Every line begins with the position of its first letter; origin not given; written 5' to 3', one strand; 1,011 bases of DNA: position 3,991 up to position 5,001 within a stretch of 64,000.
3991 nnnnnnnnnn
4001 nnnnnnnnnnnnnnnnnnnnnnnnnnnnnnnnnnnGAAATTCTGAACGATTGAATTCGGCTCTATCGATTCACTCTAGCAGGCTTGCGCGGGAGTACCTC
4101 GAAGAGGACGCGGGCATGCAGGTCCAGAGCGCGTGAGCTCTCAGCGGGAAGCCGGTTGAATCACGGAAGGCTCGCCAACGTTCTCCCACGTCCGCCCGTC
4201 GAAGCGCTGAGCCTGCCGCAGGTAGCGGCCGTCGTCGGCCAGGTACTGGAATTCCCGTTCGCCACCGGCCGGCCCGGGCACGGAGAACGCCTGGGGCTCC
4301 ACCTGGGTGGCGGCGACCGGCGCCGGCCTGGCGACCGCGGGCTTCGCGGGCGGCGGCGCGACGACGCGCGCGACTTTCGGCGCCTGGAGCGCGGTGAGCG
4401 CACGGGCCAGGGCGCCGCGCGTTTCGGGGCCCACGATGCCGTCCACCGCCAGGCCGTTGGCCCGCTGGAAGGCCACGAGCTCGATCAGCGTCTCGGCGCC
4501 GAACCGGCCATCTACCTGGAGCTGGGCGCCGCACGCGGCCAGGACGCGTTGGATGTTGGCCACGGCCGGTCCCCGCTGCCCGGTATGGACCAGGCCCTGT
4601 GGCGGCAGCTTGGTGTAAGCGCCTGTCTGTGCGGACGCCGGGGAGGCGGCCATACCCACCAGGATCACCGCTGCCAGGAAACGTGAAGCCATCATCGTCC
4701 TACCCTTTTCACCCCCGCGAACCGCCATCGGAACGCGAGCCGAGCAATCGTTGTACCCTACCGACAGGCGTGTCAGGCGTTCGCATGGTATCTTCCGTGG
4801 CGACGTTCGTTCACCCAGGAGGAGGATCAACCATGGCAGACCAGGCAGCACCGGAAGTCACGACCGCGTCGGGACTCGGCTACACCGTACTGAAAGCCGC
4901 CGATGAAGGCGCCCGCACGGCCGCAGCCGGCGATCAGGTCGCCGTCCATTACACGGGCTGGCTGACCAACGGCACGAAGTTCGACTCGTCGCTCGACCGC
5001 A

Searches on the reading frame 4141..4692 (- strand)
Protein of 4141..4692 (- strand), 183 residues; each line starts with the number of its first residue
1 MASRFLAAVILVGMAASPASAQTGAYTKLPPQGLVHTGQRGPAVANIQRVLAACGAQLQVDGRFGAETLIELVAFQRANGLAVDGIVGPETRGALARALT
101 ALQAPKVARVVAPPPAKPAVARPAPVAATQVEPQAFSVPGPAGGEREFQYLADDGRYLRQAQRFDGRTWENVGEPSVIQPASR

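Call 56: find_homologous_proteins(query=window:4141-4692:-, max_evalue=1e-10)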
Query window:4141-4692:- (183 aa): 14 proteins with E <= 1e-10 among 1241 candidates.
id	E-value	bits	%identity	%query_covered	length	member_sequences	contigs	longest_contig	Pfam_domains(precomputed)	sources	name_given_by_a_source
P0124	8.8e-110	382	100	100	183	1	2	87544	PF09374.16,PF01471.24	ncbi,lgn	-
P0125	2.7e-52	195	54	95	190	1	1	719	PF09374.16,PF01471.24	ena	-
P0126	1.3e-23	102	45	38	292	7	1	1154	PF09374.16,PF01471.24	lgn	-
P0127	1.3e-21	95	47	34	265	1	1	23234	PF09374.16,PF01471.24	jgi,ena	-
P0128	4.4e-14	71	40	43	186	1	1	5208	PF09374.16,PF01471.24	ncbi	-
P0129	2.4e-13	68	44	34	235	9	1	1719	PF09374.16,PF01471.24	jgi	jgi:peptidoglycan hydrolase-like protein with peptidoglycan-binding domain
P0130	2.7e-12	65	41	44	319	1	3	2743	PF01471.24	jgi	jgi:peptidoglycan hydrolase-like protein with peptidoglycan-binding domain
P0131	1.2e-11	63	48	33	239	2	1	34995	PF09374.16,PF01471.24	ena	-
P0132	1.2e-11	63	49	38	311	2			PF01471.24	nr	nr:peptidoglycan-binding domain-containing protein [Rhabdothermincola salaria]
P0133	1.6e-11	62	44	52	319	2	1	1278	PF09374.16,PF03411.19,PF01471.24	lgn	-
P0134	3.6e-11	61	39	58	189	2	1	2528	PF09374.16,PF01471.24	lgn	-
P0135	3.6e-11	61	47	31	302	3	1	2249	PF09374.16,PF00877.26,PF01471.24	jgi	jgi:peptidoglycan DL-endopeptidase CwlO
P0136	5.4e-11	61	50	36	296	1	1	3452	PF09374.16,PF01471.24,PF01464.26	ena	-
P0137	8.8e-11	60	44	43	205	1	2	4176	PF09374.16,PF01471.24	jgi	jgi:peptidoglycan hydrolase-like protein with peptidoglycan-binding domain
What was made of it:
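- Tried and rejected: The PG-binding protein has one 54% homologue, on a 719-nt contig (call 56).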

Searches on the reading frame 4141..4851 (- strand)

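Call 8: search_protein_families(library=pfam, proteins=[window:4141-4851:-], max_evalue=0.01)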
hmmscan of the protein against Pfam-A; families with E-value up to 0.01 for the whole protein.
window:4141-4851:- (236 aa): 2 families
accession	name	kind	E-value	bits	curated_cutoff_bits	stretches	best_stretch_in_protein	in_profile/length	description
PF01471.23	PG_binding_1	-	5.1e-14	52.6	23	1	93-148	1-57/57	Putative peptidoglycan binding domain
PF09374.15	PG_binding_3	-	1.6e-07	31.8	24.6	0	127-151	5-34/76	Predicted Peptidoglycan domain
